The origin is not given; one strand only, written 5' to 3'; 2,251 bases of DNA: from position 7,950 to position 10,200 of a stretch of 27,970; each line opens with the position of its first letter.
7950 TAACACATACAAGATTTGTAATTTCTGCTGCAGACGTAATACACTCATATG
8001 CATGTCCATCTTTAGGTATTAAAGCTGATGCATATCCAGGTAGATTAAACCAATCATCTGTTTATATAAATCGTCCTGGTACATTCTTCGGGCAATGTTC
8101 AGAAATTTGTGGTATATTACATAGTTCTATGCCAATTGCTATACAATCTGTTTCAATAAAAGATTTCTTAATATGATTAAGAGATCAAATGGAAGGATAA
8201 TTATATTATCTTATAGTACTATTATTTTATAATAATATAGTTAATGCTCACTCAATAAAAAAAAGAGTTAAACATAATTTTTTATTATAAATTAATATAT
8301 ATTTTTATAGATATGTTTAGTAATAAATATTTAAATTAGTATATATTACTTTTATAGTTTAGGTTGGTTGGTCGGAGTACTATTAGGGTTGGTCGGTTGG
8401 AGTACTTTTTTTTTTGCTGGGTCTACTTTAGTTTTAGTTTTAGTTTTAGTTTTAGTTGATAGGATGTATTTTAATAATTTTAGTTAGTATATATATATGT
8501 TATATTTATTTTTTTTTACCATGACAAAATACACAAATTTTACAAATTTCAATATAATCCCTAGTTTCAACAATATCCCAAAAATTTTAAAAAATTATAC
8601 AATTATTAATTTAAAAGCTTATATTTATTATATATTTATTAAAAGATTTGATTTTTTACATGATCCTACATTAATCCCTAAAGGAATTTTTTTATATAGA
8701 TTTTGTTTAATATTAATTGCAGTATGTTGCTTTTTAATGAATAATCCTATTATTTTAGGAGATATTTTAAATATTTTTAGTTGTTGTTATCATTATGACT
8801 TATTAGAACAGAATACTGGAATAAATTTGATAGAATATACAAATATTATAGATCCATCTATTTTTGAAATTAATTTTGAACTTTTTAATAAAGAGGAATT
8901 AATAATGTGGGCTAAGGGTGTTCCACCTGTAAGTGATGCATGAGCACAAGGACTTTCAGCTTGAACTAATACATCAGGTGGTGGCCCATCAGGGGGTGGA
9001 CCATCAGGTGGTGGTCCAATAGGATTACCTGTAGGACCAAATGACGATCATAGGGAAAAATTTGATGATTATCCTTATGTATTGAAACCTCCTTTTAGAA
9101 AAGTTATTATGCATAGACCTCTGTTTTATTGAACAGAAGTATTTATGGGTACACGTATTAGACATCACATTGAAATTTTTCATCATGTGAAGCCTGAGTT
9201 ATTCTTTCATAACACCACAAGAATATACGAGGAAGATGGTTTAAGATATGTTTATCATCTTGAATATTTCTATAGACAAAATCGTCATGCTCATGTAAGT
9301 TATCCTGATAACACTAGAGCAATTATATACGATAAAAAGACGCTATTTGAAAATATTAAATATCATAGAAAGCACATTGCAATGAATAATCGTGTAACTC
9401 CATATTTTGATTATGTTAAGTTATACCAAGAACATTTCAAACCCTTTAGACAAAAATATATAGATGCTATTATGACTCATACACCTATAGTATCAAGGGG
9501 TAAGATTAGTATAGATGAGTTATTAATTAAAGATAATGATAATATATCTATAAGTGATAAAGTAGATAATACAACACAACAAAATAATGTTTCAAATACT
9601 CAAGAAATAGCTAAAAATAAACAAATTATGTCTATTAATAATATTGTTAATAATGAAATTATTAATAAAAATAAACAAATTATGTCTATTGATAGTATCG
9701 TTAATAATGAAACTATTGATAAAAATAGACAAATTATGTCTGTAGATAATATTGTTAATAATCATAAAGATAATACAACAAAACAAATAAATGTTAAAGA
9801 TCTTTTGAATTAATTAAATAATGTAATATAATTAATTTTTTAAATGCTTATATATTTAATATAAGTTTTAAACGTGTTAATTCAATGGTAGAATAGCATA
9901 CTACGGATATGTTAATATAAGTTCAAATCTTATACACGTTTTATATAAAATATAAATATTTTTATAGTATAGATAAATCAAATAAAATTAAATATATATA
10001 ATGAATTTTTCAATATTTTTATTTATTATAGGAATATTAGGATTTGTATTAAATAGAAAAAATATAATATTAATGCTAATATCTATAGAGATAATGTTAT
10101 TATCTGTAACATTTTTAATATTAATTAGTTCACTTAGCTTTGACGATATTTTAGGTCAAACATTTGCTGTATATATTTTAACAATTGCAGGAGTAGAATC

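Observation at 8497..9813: Intact 438-codon accessory ORF of unrecognised family between cox2 and trnR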

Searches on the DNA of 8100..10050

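Call 88: search_rna_families(source=window, start=8100, end=10050, threshold=evalue, max_evalue=1)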
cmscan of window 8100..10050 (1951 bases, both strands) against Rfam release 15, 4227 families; matches with E-value up to 1: 2.
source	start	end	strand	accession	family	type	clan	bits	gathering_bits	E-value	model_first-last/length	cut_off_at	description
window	9871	9941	+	RF00005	tRNA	Gene; tRNA;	CL00001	59.9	29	5.7e-12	1-71/71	no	tRNA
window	8992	9144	+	RF02453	ncr952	Gene; sRNA;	-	28.6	100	0.00066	1-143/143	no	Bacillus sRNA ncr952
